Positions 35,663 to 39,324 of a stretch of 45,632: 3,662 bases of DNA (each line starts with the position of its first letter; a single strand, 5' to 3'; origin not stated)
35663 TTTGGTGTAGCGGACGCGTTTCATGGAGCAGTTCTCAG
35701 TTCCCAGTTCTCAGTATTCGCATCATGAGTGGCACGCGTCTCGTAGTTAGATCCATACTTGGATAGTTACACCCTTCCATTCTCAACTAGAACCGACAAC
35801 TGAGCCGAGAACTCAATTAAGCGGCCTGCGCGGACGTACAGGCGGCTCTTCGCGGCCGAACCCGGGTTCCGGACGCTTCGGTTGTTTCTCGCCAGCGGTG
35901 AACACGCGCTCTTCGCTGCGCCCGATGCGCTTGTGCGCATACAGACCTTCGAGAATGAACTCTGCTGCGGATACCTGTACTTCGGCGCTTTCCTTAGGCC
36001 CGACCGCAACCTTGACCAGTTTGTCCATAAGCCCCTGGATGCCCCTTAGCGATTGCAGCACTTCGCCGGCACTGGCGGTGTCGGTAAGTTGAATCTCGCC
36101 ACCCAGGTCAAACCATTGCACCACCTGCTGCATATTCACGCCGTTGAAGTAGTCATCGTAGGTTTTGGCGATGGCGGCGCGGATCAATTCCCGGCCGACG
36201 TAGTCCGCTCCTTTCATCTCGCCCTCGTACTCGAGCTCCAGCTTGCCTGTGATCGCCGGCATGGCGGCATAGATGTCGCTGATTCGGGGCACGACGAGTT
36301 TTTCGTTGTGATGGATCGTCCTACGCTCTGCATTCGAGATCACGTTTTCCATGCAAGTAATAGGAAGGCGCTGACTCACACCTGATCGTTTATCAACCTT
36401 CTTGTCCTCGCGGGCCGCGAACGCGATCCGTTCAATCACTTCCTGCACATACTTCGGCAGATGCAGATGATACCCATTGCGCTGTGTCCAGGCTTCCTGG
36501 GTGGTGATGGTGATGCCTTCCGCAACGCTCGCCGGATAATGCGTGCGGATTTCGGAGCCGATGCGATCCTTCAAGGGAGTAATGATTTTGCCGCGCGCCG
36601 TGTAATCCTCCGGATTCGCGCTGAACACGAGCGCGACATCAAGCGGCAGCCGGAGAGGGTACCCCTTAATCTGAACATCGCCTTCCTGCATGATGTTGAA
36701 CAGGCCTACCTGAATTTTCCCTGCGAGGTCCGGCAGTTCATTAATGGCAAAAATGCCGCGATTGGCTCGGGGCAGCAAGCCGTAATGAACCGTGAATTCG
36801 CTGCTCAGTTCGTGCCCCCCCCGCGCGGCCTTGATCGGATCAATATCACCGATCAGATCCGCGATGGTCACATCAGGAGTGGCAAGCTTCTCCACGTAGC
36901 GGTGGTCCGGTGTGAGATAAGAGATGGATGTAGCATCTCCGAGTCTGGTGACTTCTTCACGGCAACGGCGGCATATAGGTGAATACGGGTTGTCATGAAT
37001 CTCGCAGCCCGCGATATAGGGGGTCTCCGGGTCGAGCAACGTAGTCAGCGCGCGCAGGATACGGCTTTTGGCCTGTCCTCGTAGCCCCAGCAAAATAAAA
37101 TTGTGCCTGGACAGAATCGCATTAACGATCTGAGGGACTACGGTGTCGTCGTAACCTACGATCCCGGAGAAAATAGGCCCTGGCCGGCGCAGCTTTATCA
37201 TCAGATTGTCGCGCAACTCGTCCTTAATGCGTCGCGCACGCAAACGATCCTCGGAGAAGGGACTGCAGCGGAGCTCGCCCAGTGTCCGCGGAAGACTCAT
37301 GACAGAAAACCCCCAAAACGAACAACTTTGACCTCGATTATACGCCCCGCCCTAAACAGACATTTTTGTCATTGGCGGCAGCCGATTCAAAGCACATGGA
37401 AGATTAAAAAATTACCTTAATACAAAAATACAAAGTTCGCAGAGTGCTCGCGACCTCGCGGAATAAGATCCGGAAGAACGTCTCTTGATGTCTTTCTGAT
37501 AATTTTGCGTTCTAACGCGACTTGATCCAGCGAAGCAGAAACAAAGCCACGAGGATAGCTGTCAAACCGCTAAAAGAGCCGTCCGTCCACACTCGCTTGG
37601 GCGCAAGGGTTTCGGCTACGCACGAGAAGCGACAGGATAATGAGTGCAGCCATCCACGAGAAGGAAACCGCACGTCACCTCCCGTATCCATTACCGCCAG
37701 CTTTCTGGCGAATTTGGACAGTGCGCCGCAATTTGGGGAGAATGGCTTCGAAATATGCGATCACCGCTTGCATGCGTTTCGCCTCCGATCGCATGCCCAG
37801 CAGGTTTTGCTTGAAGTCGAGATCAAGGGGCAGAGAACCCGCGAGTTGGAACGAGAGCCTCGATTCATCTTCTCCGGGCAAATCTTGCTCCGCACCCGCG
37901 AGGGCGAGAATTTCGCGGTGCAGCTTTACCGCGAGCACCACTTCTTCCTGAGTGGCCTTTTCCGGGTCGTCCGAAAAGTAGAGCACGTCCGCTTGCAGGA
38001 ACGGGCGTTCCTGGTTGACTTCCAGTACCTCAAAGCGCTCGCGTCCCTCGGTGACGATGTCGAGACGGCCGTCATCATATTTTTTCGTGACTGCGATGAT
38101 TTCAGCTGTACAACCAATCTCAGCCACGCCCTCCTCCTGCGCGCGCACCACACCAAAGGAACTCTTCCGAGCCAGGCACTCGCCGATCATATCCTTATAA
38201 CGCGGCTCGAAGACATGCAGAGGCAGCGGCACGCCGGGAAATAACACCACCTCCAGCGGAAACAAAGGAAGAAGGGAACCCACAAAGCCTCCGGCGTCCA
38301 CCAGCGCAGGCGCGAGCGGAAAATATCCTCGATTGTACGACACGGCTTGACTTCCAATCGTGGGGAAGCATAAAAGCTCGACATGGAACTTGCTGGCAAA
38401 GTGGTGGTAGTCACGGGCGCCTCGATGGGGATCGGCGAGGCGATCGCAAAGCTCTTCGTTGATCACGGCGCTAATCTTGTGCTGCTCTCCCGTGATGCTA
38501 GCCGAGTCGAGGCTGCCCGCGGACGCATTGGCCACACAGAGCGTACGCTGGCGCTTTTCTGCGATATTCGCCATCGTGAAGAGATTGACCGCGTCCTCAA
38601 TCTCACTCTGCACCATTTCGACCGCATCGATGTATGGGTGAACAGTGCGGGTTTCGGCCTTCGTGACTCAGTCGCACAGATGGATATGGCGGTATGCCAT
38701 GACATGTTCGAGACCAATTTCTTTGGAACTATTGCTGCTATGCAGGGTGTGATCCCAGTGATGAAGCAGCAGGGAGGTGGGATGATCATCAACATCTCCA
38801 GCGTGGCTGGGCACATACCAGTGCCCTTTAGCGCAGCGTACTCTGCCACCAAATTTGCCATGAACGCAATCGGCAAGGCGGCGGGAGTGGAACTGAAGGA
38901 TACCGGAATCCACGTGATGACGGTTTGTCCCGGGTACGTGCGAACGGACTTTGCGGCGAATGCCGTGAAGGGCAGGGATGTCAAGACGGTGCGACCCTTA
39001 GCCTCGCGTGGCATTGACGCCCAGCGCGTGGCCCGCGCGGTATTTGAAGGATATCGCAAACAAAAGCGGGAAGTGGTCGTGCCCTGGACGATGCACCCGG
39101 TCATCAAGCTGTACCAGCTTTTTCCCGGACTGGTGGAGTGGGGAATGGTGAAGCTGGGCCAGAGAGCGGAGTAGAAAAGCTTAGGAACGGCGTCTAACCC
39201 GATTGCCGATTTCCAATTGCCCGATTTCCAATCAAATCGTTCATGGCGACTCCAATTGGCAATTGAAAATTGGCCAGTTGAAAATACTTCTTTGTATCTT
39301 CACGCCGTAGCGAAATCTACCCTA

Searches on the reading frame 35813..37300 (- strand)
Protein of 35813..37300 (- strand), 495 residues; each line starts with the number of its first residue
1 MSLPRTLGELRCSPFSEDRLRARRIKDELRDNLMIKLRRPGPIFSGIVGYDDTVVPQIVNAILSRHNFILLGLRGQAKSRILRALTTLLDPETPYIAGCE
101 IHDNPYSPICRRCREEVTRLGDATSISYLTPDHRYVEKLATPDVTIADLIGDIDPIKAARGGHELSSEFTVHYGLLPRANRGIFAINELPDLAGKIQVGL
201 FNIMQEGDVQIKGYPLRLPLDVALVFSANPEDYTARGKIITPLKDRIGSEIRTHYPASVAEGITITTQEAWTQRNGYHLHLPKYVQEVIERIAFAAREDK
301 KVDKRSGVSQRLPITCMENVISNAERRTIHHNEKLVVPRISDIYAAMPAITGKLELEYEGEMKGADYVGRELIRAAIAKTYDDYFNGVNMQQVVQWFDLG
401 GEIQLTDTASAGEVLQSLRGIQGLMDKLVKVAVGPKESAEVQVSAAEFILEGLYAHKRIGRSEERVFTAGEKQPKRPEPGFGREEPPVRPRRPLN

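Call 8: search_protein_families(library=pfam, proteins=[window:35813-37300:-])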
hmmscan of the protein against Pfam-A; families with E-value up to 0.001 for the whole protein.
window:35813-37300:- (495 aa): 0 families

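Call 11: search_protein_families(library=ncbifam, proteins=[window:35813-37300:-], max_evalue=0.1)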
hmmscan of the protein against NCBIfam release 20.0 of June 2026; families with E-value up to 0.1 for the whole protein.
window:35813-37300:- (495 aa): 4 families
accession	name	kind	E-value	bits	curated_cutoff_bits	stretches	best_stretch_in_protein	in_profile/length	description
TIGR02442.1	Cob-chelat-sub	hypoth_equivalog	8e-14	51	779.45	1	44-293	3-240/641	putative cobaltochelatase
TIGR02030.1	BchI-ChlI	equivalog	1.4e-11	44.1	466.95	1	44-273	3-222/337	magnesium chelatase ATPase subunit I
TIGR02031.1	BchD-ChlD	equivalog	1.2e-09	37.4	499.55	1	71-272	22-183/608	magnesium chelatase ATPase subunit D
TIGR00764.1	lon_rel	equivalog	1.5e-05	23.8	516.6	1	146-213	182-250/608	ATP-dependent protease LonB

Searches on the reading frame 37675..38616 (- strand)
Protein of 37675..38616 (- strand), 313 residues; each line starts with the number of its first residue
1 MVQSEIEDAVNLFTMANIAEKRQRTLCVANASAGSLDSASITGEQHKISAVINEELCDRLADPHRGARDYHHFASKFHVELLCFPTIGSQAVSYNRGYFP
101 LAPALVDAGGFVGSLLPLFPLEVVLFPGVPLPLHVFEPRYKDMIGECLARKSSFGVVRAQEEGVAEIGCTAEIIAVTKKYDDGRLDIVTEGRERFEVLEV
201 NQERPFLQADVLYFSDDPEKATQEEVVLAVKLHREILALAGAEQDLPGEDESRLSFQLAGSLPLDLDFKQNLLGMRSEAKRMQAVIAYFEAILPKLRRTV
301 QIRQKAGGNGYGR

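Call 8: search_protein_families(library=pfam, proteins=[window:37675-38616:-])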
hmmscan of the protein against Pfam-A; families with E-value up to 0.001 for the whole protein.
window:37675-38616:- (313 aa): 1 family
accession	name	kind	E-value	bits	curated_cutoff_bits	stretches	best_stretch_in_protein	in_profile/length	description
PF02190.22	LON_substr_bdg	-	9.5e-30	104.4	28.7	1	116-286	2-195/200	ATP-dependent protease La (LON) substrate-binding domain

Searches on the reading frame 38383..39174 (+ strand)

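Call 8: search_protein_families(library=pfam, proteins=[window:38383-39174:+])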
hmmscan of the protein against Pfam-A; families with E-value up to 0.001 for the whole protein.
window:38383-39174:+ (263 aa): 4 families
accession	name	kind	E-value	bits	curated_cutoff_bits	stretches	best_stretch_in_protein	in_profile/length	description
PF00106.31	adh_short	-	1.1e-51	175.5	26.6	1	6-196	1-192/195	short chain dehydrogenase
PF13561.12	adh_short_C2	-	7.5e-39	134.1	27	1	12-219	1-212/236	Enoyl-(Acyl carrier protein) reductase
PF08659.16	KR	-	1e-11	45.5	22.6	1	8-163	3-159/180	KR domain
PF23441.1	SDR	-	4.6e-05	23.4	27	1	3-194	5-202/258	SDR-like rossmann domain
